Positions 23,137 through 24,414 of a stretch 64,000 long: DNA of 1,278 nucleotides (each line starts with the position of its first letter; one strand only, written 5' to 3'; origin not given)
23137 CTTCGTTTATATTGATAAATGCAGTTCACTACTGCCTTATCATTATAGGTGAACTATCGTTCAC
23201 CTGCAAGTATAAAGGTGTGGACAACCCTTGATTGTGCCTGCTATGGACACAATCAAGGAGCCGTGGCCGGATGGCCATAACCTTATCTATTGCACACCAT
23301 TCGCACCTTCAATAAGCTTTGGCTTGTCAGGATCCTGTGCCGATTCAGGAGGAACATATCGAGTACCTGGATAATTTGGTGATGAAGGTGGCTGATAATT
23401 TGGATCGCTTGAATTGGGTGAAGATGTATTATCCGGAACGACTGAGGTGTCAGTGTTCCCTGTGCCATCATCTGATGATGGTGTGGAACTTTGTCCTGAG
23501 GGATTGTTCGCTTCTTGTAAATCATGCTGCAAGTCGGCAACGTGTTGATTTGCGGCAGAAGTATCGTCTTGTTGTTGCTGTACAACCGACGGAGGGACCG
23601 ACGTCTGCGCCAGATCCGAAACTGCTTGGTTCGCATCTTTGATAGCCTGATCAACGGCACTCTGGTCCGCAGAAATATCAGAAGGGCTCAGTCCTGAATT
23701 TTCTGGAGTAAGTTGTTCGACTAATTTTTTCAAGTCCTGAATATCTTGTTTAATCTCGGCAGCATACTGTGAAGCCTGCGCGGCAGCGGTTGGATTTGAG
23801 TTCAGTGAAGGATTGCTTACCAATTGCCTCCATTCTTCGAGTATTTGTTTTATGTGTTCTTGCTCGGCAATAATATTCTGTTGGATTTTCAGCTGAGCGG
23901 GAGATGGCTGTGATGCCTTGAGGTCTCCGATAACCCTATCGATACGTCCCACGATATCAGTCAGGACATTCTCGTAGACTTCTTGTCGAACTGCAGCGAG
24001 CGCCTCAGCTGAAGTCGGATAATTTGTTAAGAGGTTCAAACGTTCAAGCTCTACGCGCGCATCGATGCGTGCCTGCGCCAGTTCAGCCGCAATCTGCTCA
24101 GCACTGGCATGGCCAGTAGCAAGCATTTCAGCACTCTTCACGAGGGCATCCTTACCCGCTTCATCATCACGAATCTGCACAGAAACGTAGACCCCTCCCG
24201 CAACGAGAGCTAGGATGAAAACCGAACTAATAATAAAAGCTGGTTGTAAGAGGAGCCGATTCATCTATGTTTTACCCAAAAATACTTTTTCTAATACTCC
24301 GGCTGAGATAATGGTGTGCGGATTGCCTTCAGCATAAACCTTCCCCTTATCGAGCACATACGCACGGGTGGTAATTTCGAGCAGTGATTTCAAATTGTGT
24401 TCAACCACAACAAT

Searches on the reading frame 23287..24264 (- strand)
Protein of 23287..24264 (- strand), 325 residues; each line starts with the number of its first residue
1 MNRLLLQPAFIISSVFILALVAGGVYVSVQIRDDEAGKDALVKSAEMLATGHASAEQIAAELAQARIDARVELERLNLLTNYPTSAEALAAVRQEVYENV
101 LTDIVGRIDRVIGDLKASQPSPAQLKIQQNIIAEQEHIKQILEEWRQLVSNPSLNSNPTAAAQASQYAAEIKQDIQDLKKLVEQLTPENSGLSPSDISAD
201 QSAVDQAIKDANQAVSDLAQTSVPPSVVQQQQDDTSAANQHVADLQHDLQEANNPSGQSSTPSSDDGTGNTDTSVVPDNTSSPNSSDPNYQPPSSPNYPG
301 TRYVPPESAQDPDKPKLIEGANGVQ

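Call 6: search_protein_families(library=pfam, proteins=[window:23287-24264:-], max_evalue=1)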
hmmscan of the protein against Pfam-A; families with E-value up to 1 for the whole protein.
window:23287-24264:- (325 aa): 6 families
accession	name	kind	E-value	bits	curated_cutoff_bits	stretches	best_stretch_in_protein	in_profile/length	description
PF06013.18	WXG100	-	0.019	15.6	27.3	1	159-221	11-73/86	Proteins of 100 residues with WXG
PF14968.11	CCDC84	-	0.045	13.8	25.3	1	132-267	88-221/330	Coiled coil protein 84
PF19268.4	CIS_TMP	-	0.045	13.5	27.8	1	75-240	150-292/463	Contractile injection system tape measure protein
PF05008.21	V-SNARE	-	0.097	13.6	25.9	1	139-216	13-86/92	Vesicle transport v-SNARE protein N-terminus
PF17279.8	DUF5344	-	0.22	12.5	27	0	196-232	3-38/87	Family of unknown function (DUF5344)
PF09177.16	STX6_10_61_N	-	0.61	11.1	29.4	1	127-207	6-91/99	Syntaxin 6/10/61, N-terminal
